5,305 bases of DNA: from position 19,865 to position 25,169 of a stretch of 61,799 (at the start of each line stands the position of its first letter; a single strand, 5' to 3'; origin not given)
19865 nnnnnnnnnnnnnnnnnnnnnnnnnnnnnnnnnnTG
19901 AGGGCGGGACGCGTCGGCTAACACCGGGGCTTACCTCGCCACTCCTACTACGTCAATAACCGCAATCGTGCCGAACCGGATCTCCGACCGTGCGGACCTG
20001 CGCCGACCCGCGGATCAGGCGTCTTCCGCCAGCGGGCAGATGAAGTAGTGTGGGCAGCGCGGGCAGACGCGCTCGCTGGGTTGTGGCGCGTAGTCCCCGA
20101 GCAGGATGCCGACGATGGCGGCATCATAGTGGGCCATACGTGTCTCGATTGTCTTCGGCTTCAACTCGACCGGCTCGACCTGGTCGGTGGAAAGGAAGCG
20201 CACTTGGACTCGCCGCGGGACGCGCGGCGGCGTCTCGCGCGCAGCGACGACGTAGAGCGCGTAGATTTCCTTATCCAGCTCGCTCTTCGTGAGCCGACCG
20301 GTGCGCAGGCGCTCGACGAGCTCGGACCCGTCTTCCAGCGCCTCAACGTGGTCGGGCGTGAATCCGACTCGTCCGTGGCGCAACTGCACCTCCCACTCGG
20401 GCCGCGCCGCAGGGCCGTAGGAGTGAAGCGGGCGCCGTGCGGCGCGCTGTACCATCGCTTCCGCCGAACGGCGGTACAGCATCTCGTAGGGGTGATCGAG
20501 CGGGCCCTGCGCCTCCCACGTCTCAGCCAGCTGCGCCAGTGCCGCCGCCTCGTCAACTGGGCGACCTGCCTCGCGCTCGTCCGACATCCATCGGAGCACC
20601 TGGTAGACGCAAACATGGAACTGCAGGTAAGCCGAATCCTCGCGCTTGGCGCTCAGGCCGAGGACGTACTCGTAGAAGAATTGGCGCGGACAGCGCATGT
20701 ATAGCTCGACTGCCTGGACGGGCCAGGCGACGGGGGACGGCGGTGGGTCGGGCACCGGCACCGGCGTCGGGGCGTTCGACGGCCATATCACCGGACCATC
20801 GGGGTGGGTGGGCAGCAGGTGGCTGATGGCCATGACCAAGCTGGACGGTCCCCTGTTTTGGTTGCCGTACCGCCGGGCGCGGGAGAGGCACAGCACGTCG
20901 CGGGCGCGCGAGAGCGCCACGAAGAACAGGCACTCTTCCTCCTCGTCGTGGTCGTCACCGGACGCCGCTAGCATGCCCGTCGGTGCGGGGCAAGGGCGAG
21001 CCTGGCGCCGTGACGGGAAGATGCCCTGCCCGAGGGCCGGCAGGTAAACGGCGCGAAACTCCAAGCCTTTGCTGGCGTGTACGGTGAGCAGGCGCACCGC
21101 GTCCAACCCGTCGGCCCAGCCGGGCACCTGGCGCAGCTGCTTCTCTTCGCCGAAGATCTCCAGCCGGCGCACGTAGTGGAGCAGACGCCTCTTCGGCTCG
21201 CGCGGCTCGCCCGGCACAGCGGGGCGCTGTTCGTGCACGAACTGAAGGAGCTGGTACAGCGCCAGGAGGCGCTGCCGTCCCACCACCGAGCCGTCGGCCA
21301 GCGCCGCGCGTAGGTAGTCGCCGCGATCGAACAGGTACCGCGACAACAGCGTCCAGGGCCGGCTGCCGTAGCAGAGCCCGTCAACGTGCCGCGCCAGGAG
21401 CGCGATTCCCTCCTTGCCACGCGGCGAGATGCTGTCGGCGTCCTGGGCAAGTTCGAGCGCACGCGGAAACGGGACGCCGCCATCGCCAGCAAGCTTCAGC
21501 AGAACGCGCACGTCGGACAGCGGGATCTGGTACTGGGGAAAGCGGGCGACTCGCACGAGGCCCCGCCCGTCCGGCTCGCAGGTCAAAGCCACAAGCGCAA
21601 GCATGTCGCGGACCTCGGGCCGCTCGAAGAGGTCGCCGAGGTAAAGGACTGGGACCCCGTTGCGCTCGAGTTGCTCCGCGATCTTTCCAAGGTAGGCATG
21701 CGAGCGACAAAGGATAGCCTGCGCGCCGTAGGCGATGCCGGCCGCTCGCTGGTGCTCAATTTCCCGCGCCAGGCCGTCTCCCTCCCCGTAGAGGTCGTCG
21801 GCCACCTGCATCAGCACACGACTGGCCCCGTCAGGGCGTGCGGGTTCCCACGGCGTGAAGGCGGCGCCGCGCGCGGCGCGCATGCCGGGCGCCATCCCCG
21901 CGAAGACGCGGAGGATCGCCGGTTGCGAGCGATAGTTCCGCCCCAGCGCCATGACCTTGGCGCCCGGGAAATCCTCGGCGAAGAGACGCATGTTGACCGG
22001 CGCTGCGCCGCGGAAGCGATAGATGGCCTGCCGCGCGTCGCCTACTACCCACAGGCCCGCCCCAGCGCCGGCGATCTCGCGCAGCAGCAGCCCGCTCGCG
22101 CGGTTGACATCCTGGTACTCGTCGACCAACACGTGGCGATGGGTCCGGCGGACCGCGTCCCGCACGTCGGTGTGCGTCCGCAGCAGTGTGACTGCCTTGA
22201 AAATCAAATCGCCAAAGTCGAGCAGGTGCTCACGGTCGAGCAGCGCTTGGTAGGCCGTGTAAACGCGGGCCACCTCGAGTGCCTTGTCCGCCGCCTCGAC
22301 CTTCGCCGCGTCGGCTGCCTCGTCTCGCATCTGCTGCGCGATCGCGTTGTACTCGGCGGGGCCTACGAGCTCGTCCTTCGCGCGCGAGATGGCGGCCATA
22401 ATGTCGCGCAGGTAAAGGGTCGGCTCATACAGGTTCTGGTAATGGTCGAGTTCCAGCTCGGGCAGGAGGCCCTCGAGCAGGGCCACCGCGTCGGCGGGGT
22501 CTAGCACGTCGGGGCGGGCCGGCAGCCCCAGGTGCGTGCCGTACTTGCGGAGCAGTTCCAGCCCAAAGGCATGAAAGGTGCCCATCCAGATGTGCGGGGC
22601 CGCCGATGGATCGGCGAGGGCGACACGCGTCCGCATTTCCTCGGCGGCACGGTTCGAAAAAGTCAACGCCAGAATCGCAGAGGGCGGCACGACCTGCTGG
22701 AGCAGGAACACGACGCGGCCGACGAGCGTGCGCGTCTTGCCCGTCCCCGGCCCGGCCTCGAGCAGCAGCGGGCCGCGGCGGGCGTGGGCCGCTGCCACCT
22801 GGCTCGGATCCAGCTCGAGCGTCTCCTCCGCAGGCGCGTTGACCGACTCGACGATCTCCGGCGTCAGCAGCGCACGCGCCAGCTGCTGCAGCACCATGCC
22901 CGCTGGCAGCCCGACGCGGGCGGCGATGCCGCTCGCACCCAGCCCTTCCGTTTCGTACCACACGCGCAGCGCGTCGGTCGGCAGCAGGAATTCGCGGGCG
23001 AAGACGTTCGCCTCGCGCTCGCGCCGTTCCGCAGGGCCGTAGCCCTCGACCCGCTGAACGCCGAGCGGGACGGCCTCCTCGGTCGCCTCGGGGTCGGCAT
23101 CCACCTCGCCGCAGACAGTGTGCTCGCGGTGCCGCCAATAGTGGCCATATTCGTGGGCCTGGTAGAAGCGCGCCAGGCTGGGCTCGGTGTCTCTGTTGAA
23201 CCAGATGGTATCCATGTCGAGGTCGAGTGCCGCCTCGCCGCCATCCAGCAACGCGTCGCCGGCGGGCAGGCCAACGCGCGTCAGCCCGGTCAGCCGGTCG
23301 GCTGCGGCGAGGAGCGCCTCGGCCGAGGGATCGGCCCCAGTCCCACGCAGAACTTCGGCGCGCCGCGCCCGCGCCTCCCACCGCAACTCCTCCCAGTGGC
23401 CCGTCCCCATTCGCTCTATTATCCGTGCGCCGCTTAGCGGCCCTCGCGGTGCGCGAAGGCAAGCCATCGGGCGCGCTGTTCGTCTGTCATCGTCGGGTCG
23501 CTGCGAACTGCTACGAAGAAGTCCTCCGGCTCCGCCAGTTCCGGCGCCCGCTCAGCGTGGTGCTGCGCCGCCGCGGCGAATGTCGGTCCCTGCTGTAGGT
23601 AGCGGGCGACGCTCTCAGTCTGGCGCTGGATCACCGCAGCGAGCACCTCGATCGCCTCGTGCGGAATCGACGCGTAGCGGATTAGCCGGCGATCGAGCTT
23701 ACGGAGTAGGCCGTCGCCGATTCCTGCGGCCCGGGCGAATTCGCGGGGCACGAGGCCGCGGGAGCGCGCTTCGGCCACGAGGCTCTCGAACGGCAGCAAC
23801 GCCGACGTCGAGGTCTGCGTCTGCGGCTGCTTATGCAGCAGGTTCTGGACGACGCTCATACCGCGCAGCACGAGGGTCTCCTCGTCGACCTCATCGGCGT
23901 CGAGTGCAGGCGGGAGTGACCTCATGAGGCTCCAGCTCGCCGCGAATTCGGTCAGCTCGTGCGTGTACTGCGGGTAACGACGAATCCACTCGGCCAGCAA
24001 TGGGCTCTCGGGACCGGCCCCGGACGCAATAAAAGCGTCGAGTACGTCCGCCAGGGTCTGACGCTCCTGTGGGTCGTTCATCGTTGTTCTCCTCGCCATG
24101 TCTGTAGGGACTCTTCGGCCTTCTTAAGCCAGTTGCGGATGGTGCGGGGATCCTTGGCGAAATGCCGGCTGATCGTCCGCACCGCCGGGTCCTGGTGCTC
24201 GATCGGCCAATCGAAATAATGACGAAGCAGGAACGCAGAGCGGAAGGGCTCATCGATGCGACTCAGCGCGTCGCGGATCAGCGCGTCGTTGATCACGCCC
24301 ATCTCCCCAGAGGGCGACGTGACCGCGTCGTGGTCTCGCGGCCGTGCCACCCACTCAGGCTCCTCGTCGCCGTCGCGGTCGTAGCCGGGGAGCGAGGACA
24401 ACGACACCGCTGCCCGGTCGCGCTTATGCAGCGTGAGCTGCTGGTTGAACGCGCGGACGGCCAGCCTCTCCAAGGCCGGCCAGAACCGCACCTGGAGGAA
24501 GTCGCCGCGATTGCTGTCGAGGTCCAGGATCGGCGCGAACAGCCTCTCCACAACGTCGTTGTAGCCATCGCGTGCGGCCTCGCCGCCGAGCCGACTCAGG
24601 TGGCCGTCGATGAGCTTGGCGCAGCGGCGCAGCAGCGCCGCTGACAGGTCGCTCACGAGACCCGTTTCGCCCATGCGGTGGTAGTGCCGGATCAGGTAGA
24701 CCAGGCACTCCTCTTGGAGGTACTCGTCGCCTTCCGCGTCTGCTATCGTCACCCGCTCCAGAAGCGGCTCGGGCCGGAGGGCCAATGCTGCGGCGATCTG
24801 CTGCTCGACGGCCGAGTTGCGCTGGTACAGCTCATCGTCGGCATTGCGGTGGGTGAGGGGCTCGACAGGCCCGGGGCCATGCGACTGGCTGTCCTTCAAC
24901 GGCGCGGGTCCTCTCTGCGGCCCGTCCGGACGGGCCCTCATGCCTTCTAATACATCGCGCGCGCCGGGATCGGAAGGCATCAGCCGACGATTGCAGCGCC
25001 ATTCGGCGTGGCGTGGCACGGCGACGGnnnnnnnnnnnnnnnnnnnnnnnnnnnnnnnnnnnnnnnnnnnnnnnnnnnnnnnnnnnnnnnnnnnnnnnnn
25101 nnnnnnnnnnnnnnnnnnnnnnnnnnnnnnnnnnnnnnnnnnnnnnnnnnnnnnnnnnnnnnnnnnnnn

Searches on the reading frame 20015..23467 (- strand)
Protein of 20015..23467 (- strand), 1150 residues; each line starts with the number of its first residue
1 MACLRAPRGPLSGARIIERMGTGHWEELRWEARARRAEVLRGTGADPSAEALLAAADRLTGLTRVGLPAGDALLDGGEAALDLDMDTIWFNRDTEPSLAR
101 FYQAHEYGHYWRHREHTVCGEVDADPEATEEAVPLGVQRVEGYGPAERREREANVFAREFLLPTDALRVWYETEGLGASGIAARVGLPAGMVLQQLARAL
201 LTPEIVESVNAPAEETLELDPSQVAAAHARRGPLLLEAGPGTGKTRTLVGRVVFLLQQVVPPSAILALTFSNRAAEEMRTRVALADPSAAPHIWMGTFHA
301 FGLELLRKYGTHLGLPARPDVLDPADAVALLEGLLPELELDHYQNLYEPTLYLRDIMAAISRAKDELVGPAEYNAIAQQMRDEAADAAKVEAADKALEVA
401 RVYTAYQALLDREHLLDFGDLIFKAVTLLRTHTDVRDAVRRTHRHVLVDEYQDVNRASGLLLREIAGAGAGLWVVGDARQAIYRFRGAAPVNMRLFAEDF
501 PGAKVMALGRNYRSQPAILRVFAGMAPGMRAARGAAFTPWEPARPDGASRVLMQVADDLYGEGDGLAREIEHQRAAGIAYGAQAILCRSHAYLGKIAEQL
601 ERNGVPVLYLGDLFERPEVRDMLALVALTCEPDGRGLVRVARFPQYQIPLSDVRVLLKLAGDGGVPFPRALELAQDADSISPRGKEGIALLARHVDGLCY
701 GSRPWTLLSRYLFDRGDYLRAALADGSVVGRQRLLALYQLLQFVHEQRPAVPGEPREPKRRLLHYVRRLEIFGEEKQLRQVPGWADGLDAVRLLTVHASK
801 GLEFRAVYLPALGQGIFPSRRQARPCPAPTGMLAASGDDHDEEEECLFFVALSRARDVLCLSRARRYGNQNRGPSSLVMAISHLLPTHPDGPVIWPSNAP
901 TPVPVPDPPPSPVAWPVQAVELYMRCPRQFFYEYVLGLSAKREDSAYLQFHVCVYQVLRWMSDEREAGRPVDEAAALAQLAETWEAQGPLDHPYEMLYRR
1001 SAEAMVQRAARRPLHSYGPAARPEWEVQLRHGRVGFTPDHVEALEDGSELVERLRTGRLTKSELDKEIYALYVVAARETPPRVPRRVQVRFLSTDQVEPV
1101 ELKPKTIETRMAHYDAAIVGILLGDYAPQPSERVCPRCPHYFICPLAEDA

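Call 18: search_protein_families(library=pfam, proteins=[window:20015-23467:-], max_evalue=0.01)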
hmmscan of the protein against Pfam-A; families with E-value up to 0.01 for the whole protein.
window:20015-23467:- (1150 aa): 8 families
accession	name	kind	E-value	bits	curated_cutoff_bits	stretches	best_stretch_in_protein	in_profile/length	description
PF00580.27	UvrD-helicase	-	6.5e-63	213.4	23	1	220-501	2-271/271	UvrD/REP helicase N-terminal domain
PF13361.12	UvrD_C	-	4.6e-28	99.1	25.6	2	789-864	285-348/350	UvrD-like helicase C-terminal domain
PF13245.12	AAA_19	-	5.7e-19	69.1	25.1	1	227-486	7-134/134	AAA domain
PF12705.13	PDDEXK_1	-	1.5e-10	41.9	22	1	917-1145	4-247/247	PD-(D/E)XK nuclease superfamily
PF06114.19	Peptidase_M78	-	8.2e-09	35.8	22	1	86-196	29-122/123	IrrE N-terminal-like domain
PF13538.12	UvrD_C_2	-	2.2e-06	27.9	27.4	1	791-811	2-24/52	UvrD-like helicase C-terminal domain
PF13604.12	AAA_30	-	1e-05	25.8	27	0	351-480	33-127/191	AAA domain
PF13086.12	AAA_11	-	0.0012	19.1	27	1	229-284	15-74/257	AAA domain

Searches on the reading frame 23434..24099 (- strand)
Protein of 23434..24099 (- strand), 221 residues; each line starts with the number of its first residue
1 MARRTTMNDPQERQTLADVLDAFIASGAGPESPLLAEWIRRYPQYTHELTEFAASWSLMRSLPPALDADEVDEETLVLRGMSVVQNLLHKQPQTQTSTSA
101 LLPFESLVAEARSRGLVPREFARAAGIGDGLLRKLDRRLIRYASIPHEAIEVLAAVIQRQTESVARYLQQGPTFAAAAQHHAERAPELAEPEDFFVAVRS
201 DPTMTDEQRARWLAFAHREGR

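Call 17: search_protein_families(library=pfam, proteins=[window:23434-24099:-], max_evalue=0.01)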
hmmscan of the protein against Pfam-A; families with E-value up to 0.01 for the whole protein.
window:23434-24099:- (221 aa): 0 families

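Call 31: search_protein_families(library=pfam, proteins=[window:23434-24099:-], max_evalue=10)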
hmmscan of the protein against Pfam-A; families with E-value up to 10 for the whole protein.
window:23434-24099:- (221 aa): 1 family
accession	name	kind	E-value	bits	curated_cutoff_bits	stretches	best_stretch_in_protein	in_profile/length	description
PF13542.12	HTH_Tnp_ISL3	-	0.68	9.9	27.4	0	163-181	19-36/51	Helix-turn-helix domain of transposase family ISL3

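Call 54: search_protein_families(library=ncbifam, proteins=[window:23434-24099:-], max_evalue=0.01)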
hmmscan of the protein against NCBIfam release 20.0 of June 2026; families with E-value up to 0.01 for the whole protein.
window:23434-24099:- (221 aa): 0 families

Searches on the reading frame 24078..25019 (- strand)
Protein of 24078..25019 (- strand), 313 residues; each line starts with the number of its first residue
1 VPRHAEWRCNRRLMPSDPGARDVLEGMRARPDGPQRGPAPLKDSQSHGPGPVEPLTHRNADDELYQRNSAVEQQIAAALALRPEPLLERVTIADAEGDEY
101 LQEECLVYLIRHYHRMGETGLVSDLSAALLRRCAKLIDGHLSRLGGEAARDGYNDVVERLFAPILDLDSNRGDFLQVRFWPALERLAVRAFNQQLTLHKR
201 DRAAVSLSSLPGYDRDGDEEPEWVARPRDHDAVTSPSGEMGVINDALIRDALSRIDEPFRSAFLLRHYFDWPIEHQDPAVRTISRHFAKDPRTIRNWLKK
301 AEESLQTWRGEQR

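Call 18: search_protein_families(library=pfam, proteins=[window:24078-25019:-], max_evalue=0.01)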
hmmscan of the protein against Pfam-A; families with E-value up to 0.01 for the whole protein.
window:24078-25019:- (313 aa): 1 family
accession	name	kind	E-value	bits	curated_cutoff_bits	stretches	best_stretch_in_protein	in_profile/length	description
PF08281.18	Sigma70_r4_2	-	0.0096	16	25.7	0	247-303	3-52/54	Sigma-70, region 4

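Call 31: search_protein_families(library=pfam, proteins=[window:24078-25019:-], max_evalue=10)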
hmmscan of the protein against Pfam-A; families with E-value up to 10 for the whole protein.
window:24078-25019:- (313 aa): 2 families
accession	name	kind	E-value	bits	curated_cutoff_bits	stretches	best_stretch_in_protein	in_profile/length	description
PF08281.18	Sigma70_r4_2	-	0.0096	16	25.7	1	247-303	3-52/54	Sigma-70, region 4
PF13730.12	HTH_36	-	0.059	13.6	25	1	278-303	26-51/55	Helix-turn-helix domain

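Call 54: search_protein_families(library=ncbifam, proteins=[window:24078-25019:-], max_evalue=0.01)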
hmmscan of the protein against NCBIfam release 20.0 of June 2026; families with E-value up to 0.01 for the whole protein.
window:24078-25019:- (313 aa): 1 family
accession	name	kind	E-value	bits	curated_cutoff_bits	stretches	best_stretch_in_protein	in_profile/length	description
TIGR02937.1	sigma70-ECF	superfamily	0.0079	15.8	42.9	0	209-306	84-162/165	sigma-70 family RNA polymerase sigma factor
